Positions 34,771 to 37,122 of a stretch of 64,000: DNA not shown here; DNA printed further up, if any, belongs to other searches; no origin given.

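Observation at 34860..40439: Two repeat-protein paralogs share the 5' leader and first 25 codons but carry unrelated repeat bodies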

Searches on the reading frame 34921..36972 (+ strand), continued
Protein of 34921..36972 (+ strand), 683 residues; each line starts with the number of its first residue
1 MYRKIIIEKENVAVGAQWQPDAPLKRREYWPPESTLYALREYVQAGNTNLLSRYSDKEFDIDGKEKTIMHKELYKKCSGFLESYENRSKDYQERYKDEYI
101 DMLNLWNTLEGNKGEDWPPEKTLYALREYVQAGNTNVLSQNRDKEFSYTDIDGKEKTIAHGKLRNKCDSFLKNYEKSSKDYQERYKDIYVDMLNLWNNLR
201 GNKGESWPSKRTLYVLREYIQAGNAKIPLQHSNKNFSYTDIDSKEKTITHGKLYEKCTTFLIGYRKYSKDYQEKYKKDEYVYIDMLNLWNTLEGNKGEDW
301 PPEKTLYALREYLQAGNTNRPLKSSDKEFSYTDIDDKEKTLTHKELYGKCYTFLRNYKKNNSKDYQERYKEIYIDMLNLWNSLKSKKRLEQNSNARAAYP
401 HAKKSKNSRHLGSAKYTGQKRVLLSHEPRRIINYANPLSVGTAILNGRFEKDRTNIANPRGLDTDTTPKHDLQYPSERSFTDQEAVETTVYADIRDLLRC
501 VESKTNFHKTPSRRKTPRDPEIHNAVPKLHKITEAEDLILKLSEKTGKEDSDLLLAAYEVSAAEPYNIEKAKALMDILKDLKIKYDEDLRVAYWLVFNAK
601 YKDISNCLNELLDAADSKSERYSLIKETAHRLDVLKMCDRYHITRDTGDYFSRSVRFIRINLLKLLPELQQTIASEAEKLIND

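Call 76: search_protein_families(library=ncbifam, proteins=[L020:1898-2434:+, window:34921-36972:+], max_evalue=1)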
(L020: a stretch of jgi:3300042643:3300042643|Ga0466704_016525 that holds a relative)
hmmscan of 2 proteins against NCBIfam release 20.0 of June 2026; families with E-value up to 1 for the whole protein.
L020:1898-2434:+ (178 aa): 10 families
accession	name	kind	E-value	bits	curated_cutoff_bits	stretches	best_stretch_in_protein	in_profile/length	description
TIGR02997.1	Sig70-cyanoRpoD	subfamily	0.00014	21.2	384.5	1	76-145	218-283/298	RNA polymerase sigma factor, RpoD/SigA family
TIGR02937.1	sigma70-ECF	superfamily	0.00044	19.9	42.9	1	72-157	79-159/165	sigma-70 family RNA polymerase sigma factor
TIGR02985.1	Sig70_bacteroi1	subfamily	0.002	18.3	126.4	1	83-155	88-154/162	RNA polymerase sigma-70 factor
NF004113.0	PRK05602.1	equivalog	0.0084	15.7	208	1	66-166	111-204/211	RNA polymerase sigma factor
NF041931.2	MzaA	equivalog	0.012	14.5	800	1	69-139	616-681/726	MZA anti-phage system associated sigma-70 family RNA polymerase sigma factor MzaA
NF004615.0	PRK05949.1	subfamily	0.02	13.8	530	1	77-158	236-317/327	RNA polymerase sigma factor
NF006158.0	PRK08301.1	equivalog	0.05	13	339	1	101-144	175-218/241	RNA polymerase sporulation sigma factor SigE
NF004471.0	PRK05803.1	subfamily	0.088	12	252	1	92-144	157-209/235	RNA polymerase sporulation sigma factor SigK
TIGR02846.1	spore_sigmaK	equivalog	0.15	11.6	298.65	1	102-144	165-207/227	RNA polymerase sporulation sigma factor SigK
NF005785.0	PRK07598.1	equivalog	0.19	10.6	554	1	77-145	320-384/415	RNA polymerase sigma factor SigC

window:34921-36972:+ (683 aa): 1 family
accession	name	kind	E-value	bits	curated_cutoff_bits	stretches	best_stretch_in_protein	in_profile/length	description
NF001531.0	PRK00364.2-2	subfamily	0.075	13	96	1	43-71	58-86/94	co-chaperone GroES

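Call 78: search_protein_families(library=padloc, proteins=[window:34921-36972:+, P0007, L020:1898-2434:+], max_evalue=0.1)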
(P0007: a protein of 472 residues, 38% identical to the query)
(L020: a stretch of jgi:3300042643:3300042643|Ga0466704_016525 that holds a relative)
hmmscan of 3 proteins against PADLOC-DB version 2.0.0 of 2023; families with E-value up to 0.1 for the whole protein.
window:34921-36972:+ (683 aa): 0 families

P0007 (472 aa): 0 families

L020:1898-2434:+ (178 aa): 0 families

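Call 79: search_protein_families(library=phrogs, proteins=[window:34921-36972:+, P0007, L020:1898-2434:+], max_evalue=0.1)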
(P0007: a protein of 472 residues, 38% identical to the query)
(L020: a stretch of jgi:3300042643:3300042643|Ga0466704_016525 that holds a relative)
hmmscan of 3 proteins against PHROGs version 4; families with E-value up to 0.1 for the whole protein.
window:34921-36972:+ (683 aa): 1 family
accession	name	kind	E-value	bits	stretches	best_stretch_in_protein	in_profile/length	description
phrog_1643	-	unknown function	0.074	14.2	0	113-141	82-108/139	-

P0007 (472 aa): 0 families

L020:1898-2434:+ (178 aa): 0 families
